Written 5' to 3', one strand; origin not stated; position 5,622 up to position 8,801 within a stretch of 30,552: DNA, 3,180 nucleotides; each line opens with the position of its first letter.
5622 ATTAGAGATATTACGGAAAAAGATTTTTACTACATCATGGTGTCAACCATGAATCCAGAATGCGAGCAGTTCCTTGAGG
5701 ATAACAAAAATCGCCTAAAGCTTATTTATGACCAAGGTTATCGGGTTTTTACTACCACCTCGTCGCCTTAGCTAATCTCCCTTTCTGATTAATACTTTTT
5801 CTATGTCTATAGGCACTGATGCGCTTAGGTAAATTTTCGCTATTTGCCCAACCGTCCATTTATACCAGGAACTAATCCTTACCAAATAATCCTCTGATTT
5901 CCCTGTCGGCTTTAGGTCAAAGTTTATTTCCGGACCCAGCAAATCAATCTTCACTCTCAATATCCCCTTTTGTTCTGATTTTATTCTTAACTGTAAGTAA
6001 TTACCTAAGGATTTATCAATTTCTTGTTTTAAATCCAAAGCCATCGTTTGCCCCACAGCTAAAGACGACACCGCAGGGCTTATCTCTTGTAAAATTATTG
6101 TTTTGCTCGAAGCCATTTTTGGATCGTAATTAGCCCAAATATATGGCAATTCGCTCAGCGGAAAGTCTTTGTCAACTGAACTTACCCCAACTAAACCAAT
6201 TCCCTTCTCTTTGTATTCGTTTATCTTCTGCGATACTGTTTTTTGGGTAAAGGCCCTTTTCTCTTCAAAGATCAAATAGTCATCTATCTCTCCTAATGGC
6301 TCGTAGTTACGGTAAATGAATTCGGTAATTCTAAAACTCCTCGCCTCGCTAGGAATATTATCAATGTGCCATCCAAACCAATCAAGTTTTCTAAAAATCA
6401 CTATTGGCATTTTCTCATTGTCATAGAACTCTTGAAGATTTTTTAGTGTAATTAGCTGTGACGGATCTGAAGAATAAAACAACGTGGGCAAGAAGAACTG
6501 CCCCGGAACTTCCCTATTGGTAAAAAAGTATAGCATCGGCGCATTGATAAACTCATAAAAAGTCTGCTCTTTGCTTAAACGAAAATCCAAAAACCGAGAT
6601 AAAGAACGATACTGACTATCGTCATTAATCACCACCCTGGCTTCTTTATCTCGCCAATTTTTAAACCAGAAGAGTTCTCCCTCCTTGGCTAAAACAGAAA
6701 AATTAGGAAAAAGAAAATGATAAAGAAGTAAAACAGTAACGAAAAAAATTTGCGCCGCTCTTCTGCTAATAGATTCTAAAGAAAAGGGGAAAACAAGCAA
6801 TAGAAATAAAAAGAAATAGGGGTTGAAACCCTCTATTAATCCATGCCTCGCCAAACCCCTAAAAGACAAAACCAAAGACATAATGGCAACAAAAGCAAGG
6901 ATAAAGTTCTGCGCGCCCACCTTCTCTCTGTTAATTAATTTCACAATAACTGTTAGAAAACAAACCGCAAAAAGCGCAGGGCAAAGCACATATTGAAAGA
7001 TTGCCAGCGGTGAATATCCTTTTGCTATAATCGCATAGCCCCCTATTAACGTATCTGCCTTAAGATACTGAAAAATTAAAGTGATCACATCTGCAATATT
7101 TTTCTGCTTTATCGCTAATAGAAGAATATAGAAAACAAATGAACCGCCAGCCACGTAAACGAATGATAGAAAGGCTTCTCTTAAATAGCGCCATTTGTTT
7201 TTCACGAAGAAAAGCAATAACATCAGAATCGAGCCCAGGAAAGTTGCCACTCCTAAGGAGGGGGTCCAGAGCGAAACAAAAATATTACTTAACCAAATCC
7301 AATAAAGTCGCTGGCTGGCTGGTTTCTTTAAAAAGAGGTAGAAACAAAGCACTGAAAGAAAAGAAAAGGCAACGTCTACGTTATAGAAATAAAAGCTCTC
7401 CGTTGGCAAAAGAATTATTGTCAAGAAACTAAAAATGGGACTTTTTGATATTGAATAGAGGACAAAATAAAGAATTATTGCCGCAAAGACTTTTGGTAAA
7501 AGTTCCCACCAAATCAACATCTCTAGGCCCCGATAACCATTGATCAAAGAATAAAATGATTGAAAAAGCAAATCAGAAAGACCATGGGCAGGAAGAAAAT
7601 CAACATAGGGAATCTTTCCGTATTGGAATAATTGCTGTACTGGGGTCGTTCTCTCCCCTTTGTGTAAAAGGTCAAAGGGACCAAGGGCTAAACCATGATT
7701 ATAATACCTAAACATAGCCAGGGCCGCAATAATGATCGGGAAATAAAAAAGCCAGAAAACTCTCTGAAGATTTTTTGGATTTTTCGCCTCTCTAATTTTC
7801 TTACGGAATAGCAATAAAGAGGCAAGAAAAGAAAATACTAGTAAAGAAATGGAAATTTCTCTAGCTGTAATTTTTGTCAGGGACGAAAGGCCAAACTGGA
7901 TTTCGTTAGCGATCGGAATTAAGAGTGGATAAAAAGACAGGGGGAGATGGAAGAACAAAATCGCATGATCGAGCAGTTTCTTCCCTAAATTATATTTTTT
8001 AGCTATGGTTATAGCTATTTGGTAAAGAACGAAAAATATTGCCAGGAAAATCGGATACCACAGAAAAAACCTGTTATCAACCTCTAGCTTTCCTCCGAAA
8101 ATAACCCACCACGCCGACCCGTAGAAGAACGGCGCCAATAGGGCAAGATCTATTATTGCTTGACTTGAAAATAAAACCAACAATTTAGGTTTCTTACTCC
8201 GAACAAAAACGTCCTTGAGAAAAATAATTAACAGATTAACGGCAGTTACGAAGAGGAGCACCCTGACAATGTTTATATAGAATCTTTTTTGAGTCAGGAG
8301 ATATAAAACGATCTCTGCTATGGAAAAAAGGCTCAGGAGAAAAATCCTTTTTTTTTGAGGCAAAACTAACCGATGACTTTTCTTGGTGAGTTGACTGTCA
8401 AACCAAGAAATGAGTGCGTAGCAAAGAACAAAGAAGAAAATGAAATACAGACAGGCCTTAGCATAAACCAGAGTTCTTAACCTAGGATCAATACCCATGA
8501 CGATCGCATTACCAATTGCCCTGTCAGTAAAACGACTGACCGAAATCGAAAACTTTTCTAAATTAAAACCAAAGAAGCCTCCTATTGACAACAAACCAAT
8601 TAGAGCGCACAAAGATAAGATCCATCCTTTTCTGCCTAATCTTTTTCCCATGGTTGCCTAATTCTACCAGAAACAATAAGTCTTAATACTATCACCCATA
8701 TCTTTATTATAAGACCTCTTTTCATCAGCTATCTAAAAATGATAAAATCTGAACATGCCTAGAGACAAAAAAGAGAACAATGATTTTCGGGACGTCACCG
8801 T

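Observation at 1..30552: Layered surface-glycosylation locus: ABC-exported capped polymer, five GT-C enzymes and heavy methylation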

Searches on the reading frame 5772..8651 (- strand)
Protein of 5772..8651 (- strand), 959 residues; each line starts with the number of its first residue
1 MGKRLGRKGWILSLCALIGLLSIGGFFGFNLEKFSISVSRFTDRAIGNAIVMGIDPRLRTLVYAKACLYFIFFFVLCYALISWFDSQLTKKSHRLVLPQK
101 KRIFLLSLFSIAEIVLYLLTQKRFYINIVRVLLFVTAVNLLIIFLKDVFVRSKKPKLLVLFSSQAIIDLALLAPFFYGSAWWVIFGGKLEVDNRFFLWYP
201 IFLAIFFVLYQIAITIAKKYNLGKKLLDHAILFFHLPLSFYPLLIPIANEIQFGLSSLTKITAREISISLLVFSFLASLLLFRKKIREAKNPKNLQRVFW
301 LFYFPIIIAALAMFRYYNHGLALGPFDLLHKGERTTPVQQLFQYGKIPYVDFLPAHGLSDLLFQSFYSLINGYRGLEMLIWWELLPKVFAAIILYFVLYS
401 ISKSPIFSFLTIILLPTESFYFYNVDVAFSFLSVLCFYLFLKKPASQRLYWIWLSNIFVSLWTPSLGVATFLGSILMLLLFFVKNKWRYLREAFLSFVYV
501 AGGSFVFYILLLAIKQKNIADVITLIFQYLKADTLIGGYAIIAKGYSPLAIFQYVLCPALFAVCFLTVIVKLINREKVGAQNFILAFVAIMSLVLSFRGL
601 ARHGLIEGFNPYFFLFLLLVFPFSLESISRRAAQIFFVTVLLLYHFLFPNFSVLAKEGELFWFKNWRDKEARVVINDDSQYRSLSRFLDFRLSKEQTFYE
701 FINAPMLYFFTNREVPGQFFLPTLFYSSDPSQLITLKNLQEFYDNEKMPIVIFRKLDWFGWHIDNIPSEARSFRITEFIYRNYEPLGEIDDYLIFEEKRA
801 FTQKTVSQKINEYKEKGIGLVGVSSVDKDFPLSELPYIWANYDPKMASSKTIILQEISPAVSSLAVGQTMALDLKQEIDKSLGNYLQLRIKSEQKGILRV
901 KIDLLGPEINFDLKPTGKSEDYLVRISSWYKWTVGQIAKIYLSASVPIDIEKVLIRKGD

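Call 4: search_protein_families(library=pfam, proteins=[window:5772-8651:-], max_evalue=0.01)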
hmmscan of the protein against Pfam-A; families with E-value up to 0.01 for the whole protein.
window:5772-8651:- (959 aa): 0 families

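Call 9: search_protein_families(library=ncbifam, proteins=[window:5772-8651:-], max_evalue=0.01)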
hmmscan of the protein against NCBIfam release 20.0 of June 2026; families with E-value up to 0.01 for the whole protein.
window:5772-8651:- (959 aa): 0 families

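Call 11: find_homologous_proteins(query=window:5772-8651:-)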
Query window:5772-8651:- (959 aa): 5 proteins with E <= 0.001 among 8000 candidates.
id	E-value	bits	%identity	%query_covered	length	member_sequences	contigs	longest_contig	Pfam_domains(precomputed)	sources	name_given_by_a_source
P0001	0.0e+0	2117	100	100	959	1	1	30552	-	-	-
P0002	6.7e-153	529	33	82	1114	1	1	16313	-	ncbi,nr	ncbi:hypothetical protein JW933_03610 [candidate division FCPU426 bacterium]|nr:hypothetical protein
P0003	1.8e-115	406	30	81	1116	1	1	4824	-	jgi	jgi:hypothetical protein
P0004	6.7e-23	99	23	89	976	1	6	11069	-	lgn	-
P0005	1.8e-7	48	25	48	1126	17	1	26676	-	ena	-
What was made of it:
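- On CPR / Patescibacteria origin: The nearest named homologue is from FCPU426 at 33% identity (call 11).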

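Call 18: search_solved_structures(query=A1, max_evalue=10)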
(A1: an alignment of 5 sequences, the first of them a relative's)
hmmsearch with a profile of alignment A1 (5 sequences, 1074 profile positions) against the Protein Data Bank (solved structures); distinct sequences matched with E-value up to 10: 1.
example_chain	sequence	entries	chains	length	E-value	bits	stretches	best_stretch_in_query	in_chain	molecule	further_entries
6jla_A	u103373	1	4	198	2.3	9.2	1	104-151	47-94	Mammalian ependymin-related protein 1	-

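Call 22: find_encoding_contigs(protein=P0002, flank=10000, max_places=2)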
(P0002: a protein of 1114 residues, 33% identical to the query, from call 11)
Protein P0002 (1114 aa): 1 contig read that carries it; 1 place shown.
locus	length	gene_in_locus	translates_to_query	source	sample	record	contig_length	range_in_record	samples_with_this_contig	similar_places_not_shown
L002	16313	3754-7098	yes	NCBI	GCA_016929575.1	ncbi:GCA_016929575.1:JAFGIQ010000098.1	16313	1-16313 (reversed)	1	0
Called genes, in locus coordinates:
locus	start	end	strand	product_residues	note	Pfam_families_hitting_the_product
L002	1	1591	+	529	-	PF13692:Glyco_trans_1_4, PF00534:Glycos_transf_1, PF13524:Glyco_trans_1_2 (weak)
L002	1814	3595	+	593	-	PF00535:Glycos_transf_2, PF10111:Glyco_tranf_2_2, PF13641:Glyco_tranf_2_3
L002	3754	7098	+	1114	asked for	-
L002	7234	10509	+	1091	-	-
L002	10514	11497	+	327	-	PF01073:3Beta_HSD, PF01370:Epimerase, PF02719:Polysacc_synt_2, PF04321:RmlD_sub_bind, PF07993:NAD_binding_4 (faint), PF13460:NAD_binding_10, PF16363:GDP_Man_Dehyd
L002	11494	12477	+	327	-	PF00288:GHMP_kinases_N, PF08544:GHMP_kinases_C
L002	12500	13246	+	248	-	PF13489:Methyltransf_23, PF08241:Methyltransf_11, PF08242:Methyltransf_12, PF13649:Methyltransf_25, PF13847:Methyltransf_31 (weak)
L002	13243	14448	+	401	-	PF00535:Glycos_transf_2, PF26629:GT2_TM_C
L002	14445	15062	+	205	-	PF13489:Methyltransf_23, PF07021:MetW (weak), PF13847:Methyltransf_31 (weak), PF08241:Methyltransf_11, PF08242:Methyltransf_12, PF13649:Methyltransf_25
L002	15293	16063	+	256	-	PF13489:Methyltransf_23, PF05401:NodS (weak), PF07021:MetW, PF13847:Methyltransf_31, PF08241:Methyltransf_11, PF08242:Methyltransf_12, PF13649:Methyltransf_25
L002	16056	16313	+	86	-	PF00535:Glycos_transf_2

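Call 23: find_encoding_contigs(protein=P0005, flank=10000, max_places=2)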
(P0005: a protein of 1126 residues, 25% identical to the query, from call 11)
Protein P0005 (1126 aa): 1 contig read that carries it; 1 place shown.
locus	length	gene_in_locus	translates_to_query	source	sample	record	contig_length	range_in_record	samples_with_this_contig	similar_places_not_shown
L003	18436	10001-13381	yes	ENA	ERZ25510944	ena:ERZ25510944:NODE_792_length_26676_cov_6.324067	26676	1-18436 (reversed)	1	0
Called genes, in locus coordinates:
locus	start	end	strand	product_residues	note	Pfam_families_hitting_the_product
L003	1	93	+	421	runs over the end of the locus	PF00005:ABC_tran, PF14524:Wzt_C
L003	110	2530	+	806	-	PF00535:Glycos_transf_2, PF00534:Glycos_transf_1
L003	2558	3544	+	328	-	PF13489:Methyltransf_23, PF00398:RrnaAD (weak), PF13847:Methyltransf_31, PF08241:Methyltransf_11, PF08242:Methyltransf_12, PF13649:Methyltransf_25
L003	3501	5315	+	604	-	-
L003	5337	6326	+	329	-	PF01757:Acyl_transf_3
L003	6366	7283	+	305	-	-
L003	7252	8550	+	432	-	PF16822:ALGX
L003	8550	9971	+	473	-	PF03062:MBOAT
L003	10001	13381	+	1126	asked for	-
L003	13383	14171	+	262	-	PF01261:AP_endonuc_2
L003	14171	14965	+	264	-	PF00535:Glycos_transf_2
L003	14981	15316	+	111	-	PF00892:EamA (weak)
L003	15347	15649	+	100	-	PF00892:EamA, PF05653:Mg_trans_NIPA (weak)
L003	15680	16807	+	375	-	PF01266:DAO, PF07992:Pyr_redox_2 (faint)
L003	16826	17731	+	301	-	-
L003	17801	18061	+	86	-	-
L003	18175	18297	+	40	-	-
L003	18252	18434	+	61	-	?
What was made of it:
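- In L003 it is next to MBOAT, AlgX and acyltransferase_3 genes (call 23).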

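Call 34: search_protein_representatives(alignment_id=A1)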
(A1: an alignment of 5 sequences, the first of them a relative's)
Query: 5 sequences, 1074 profile positions. Proteins with E-value up to 0.001 (for the whole library): 1531; up to 1e-10: 1070; up to 1e-30: 834. The best 150 are listed.
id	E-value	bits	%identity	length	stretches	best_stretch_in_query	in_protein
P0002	0.0e+00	1543.2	-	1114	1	2-1074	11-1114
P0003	0.0e+00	1472.9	-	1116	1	1-1074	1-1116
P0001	0.0e+00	1286.6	-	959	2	13-833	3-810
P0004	0.0e+00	1192.1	-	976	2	1-837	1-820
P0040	7.7e-243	825.4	-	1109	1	4-1074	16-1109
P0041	8.9e-230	782.1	-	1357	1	17-1074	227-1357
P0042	1.1e-222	758.6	-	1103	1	16-1059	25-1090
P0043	1.8e-214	731.5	-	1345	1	12-1074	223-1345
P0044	2.1e-214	731.2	-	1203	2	8-817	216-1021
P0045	1.6e-212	725.0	-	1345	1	5-1074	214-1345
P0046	4.9e-212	723.4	-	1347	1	17-1074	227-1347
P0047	3.3e-211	720.6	-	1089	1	13-1074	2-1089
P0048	5.6e-211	719.9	-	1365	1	25-1074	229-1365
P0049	7.3e-211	719.5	-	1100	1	22-1074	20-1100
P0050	1.1e-208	712.3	-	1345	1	11-1074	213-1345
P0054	2.3e-206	704.6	-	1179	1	4-1074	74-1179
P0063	7.7e-202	689.6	-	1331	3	85-832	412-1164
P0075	4.4e-194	663.9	-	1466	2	7-927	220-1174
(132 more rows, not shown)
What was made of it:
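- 5772..8651 (-): 959-aa polytopic membrane protein (at least 16 TM) with a C-terminal beta-sandwich. The family is large and Pfam-less. It is a putative lipid-phosphate-sugar-dependent transferase. 1,531 representative clusters at E<=1e-3 (call 34).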

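Call 35: search_protein_families(library=pfam, proteins=[P0041, P0043, P0044, P0048, P0054, P0063, P0075], max_evalue=0.01)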
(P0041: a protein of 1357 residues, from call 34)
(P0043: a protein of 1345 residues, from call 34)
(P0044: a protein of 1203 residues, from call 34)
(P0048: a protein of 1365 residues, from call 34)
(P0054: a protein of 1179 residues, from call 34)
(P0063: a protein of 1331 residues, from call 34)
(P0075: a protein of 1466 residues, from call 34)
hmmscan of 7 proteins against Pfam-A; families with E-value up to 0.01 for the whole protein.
P0041 (1357 aa): 0 families

P0043 (1345 aa): 0 families

P0044 (1203 aa): 0 families

P0048 (1365 aa): 0 families

P0054 (1179 aa): 0 families

P0063 (1331 aa): 0 families

P0075 (1466 aa): 1 family
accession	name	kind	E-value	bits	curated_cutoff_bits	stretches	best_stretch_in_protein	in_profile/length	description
PF20773.4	InhA-like_MAM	-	6.5e-06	26.2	26.9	1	1223-1255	125-157/191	Immune inhibitor A-like, MAM domain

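Call 61: predict_structure(alignment_id=A1)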
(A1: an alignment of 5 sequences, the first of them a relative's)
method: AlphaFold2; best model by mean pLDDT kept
length: 959 residues; sequences in the alignment: 5
mean_pLDDT: 51.2   pTM: 0.47
mean pLDDT of the five models: 51.2, 47.2, 44.2, 44.1, 41.8
residues with pLDDT >= 90: 0; 70-90: 125; 50-70: 418; < 50: 416
segments of 3 or more residues with pLDDT < 50: 1-68, 177-198, 317-381, 416-422, 515-517, 521-556, 597-611, 646-736, 747-777, 784-795, 799-849, 905-908
pLDDT, mean of each block of 10 residues (from residue 1): 35 44 38 34 28 34 45 52 54 54 64 59 57 63 63 57 58 52 40 46 59 63 57 60 58 54 65 66 60 58 67 52 30 32 31 37 46 43 63 78 71 55 59 77 76 76 60 73 65 77 64 51 40 29 38 49 62 63 65 48 32 53 55 61 50 28 25 27 30 29 30 26 30 46 51 36 26 44 45 45 31 35 27 27 39 66 72 70 68 71 55 65 58 64 80 70
secondary structure, 60 per line:
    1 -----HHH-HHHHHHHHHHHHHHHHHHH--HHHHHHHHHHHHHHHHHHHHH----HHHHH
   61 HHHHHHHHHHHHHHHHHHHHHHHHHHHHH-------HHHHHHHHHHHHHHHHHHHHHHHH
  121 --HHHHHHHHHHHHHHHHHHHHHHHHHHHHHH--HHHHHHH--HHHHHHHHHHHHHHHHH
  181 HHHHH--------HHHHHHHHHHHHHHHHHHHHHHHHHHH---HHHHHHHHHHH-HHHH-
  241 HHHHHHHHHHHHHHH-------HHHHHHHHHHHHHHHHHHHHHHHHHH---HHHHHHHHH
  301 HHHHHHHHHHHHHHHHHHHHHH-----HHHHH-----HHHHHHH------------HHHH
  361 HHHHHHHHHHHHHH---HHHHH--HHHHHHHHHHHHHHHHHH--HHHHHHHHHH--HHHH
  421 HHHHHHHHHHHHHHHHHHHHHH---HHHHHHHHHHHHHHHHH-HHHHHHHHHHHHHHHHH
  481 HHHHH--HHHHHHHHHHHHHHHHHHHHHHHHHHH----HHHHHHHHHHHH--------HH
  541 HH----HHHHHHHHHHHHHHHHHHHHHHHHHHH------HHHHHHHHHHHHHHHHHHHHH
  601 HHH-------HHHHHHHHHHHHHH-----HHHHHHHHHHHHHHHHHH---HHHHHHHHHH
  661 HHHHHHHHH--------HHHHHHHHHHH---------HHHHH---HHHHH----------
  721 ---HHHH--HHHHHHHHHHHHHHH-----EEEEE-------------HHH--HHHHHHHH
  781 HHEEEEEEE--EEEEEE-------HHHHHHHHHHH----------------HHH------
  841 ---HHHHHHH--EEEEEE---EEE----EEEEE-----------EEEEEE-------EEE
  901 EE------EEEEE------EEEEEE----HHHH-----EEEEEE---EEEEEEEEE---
elements in order (helices of 4 or more, strands of 3 or more residues): H10-28 H31-51 H56-89 H97-120 H123-152 H155-161 H164-185 H194-220 H224-234 H236-239 H241-255 H263-288 H292-322 H328-332 H338-344 H357-374 H378-382 H385-402 H405-414 H417-442 H446-462 H464-485 H488-514 H519-530 H539-542 H547-573 H580-603 H611-624 H630-647 H651-669 H678-688 H698-702 H706-710 H724-727 H730-744 E750-754 H773-782 E783-789 E792-797 H805-815 H844-850 E853-858 E862-864 E869-873 E885-890 E898-902 E909-913 E920-925 H930-933 E939-944 E948-956
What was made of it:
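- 5772..8651 (-): The AF2 model is poor (call 61).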

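Call 63: fold_search(model_id=the predicted structure, library=pdb)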
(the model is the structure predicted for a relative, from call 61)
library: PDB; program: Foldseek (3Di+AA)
matches with E <= 10: 484; with E <= 0.001: 0
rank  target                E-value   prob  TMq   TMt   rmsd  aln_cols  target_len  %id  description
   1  9jsi_E                9.8e-03  1.00  0.08  0.15   5.4       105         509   13  Clostridium perfringens iota toxin pore Ib in prepore II state (released 2025-05-14)
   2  9jsl_E                1.3e-02  1.00  0.09  0.16   8.2       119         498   13  Clostridium perfringens iota toxin pore Ib in prepore V state (released 2025-05-14)
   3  9jsn_G                1.8e-02  1.00  0.09  0.16   6.1       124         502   11  Clostridium perfringens iota toxin pore Ib in prepore VII state (released 2025-05-14)
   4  9jsi_G                1.9e-02  1.00  0.08  0.15   3.7       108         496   15  Clostridium perfringens iota toxin pore Ib in prepore II state (released 2025-05-14)
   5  4il7                  1.9e-02  1.00  0.07  0.49   5.5       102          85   12  Crystal structure of A223 C-terminal domain, a structural protein from sulfolobus turreted icosahedral virus (STIV) (released 2013-04-03)
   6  9jsm_A                1.9e-02  1.00  0.08  0.15   9.5       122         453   11  Clostridium perfringens iota toxin pore Ib in prepore VI state (released 2025-05-14)
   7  1o8p                  1.9e-02  0.99  0.07  0.36  10.2       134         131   12  Unbound structure of CsCBM6-3 from Clostridium stercorarium (released 2003-03-13)
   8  1uxx_X                2.2e-02  1.00  0.08  0.44   7.6       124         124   13  CBM6ct from Clostridium thermocellum in complex with xylopentaose (released 2004-03-11)
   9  8yrm_A                2.4e-02  1.00  0.08  0.15   4.5       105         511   13  Iota toxin Ib pore serine-clamp mutant (released 2025-03-26)
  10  8dcm_C                2.4e-02  1.00  0.08  0.11   9.0       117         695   14  Crystal structure of Clostridioides difficile binary toxin proCDTb lacking D4 in complex with BINTOXB/22 Fab (released 2023-04-05)
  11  9jsh_F                2.5e-02  1.00  0.09  0.16   3.6       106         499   14  Clostridium perfringens iota toxin pore Ib in prepore III state (released 2025-05-14)
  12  9jsk_A                2.5e-02  1.00  0.08  0.17   5.7       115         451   10  Clostridium perfringens iota toxin pore Ib in prepore IV state (released 2025-05-14)
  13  1gmm                  2.6e-02  1.00  0.08  0.43   7.8       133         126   13  Carbohydrate binding module CBM6 from xylanase U Clostridium thermocellum (released 2001-11-28)
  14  9jsh_G                2.8e-02  1.00  0.09  0.16   7.9       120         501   14  Clostridium perfringens iota toxin pore Ib in prepore III state (released 2025-05-14)
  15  9jsi_A                2.8e-02  1.00  0.08  0.16   5.6       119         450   10  Clostridium perfringens iota toxin pore Ib in prepore II state (released 2025-05-14)
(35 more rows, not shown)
